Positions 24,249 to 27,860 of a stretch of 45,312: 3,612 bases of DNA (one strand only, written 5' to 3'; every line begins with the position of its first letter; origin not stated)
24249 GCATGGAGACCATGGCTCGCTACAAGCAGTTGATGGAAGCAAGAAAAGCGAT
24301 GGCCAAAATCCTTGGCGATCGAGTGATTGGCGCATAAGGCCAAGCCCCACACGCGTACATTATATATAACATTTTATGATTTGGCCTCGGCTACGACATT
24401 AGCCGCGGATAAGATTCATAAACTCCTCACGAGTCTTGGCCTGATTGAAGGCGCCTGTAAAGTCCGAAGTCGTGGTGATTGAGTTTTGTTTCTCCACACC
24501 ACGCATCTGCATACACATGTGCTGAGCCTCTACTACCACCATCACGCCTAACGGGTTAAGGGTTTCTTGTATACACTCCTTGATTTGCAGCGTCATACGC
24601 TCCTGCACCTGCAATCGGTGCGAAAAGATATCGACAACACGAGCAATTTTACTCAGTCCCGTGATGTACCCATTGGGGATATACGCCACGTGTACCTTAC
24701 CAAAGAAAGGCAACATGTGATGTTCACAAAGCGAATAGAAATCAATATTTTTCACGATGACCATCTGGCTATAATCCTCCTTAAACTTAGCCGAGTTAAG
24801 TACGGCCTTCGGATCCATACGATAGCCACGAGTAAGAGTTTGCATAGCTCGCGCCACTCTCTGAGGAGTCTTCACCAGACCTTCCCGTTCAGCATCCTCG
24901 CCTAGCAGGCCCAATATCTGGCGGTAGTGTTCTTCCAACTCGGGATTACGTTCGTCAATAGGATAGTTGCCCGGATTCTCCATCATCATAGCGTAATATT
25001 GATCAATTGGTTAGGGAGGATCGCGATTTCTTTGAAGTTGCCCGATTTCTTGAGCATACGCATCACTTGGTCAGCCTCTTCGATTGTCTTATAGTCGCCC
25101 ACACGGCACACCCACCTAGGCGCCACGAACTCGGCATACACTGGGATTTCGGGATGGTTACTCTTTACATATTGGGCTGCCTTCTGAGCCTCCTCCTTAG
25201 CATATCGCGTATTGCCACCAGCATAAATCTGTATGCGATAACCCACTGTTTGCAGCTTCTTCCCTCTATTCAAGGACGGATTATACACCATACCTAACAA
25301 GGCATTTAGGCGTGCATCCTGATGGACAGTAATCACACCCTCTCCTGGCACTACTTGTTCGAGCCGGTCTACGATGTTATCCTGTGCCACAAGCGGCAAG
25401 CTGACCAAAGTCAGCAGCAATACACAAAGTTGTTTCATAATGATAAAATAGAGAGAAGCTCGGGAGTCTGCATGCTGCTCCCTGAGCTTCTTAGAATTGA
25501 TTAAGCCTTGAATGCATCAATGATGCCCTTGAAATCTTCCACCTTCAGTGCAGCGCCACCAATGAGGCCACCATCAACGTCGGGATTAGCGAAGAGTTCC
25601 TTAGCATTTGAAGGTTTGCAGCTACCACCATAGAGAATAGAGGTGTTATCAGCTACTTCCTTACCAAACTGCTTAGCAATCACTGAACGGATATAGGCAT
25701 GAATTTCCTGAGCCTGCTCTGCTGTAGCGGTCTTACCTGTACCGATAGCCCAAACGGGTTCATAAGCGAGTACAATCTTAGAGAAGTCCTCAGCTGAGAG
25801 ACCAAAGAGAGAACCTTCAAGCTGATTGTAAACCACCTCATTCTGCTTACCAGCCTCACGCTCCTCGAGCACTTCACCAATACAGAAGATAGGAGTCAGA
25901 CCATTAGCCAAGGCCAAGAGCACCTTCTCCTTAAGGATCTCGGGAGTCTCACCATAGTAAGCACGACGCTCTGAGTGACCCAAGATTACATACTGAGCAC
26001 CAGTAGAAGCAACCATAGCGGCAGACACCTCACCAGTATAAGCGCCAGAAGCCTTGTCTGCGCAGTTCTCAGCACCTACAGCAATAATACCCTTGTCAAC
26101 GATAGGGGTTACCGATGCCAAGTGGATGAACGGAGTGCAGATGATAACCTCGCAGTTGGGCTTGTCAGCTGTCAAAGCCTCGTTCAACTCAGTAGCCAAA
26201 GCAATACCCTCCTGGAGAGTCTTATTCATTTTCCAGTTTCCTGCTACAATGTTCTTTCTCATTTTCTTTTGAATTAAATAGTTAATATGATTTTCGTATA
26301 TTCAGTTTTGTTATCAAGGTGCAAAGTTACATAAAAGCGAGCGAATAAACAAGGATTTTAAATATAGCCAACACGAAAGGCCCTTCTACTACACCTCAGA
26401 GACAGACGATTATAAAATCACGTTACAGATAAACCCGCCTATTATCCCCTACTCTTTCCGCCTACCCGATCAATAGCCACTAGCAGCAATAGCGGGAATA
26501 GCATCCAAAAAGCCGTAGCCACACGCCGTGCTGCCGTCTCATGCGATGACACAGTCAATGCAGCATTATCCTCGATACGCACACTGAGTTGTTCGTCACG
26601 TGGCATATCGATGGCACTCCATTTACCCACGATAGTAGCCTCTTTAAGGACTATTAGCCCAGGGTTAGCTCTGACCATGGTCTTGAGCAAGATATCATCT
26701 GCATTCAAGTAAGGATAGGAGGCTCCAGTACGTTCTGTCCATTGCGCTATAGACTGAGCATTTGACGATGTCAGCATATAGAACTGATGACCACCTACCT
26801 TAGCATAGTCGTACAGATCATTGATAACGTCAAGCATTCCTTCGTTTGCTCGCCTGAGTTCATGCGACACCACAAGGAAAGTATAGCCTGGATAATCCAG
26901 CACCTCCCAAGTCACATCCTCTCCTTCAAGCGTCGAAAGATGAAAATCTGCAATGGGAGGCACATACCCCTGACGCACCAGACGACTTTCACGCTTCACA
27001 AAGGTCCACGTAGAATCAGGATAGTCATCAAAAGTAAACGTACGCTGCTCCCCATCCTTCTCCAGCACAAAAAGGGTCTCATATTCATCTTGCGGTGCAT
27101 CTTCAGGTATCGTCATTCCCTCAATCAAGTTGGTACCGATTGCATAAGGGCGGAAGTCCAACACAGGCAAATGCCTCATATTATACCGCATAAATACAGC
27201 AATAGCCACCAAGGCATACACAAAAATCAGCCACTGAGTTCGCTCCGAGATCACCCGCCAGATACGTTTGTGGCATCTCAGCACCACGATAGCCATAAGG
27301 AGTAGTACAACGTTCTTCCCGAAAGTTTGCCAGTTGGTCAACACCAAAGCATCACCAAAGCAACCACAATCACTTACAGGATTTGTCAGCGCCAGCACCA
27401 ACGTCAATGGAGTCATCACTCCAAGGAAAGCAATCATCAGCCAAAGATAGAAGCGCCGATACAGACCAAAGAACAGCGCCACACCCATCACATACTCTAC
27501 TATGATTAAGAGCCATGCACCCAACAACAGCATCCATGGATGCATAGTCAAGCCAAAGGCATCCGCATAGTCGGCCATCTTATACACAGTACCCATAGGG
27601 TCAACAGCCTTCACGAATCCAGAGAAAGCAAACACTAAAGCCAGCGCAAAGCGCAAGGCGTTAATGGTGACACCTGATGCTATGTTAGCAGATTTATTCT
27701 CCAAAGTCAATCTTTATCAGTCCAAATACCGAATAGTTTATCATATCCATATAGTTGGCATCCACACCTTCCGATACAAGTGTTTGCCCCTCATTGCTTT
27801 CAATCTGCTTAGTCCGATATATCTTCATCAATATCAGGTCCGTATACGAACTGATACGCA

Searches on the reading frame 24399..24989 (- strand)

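Call 101: search_protein_families(library=pfam, proteins=[window:24399-24989:-], max_evalue=0.00001)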
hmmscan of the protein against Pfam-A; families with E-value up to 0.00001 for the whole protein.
window:24399-24989:- (196 aa): 1 family
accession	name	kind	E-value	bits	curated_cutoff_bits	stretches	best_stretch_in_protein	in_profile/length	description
PF01227.27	GTP_cyclohydroI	-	3.6e-77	258.3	27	1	19-195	2-179/179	GTP cyclohydrolase I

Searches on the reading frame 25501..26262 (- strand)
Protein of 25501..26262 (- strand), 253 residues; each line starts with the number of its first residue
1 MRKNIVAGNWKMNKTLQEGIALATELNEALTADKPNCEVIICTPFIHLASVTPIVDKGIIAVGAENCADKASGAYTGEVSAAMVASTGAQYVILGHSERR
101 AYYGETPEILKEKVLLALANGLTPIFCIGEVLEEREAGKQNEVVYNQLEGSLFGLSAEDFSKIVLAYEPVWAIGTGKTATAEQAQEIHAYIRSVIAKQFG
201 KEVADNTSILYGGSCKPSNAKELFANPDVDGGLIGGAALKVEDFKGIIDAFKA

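Call 101: search_protein_families(library=pfam, proteins=[window:25501-26262:-], max_evalue=0.00001)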
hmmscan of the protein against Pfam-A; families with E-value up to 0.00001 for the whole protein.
window:25501-26262:- (253 aa): 1 family
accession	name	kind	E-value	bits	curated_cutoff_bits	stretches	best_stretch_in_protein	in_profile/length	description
PF00121.24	TIM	-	3.8e-96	321.8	20.1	1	5-250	2-244/245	Triosephosphate isomerase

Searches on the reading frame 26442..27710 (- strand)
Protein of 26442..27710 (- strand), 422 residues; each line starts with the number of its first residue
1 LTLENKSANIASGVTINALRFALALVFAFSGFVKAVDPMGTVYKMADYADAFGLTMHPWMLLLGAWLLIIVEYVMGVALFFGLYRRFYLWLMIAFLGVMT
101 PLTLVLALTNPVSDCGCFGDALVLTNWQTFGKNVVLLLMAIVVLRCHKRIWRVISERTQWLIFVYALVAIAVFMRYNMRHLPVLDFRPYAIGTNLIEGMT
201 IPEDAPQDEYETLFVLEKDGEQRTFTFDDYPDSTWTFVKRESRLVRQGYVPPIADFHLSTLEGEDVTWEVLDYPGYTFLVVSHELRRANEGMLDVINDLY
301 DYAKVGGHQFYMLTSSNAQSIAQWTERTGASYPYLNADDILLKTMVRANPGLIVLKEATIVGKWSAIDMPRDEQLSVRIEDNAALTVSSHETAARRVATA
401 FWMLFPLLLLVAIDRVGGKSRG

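Call 101: search_protein_families(library=pfam, proteins=[window:26442-27710:-], max_evalue=0.00001)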
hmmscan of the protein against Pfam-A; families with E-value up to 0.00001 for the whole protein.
window:26442-27710:- (422 aa): 2 families
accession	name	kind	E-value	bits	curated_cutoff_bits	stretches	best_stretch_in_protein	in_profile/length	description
PF07291.16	MauE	-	2.7e-17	63.7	27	1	15-144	4-126/128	Methylamine utilisation protein MauE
PF07681.17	DoxX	-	1.1e-06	29.6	23.6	1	18-100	4-80/85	DoxX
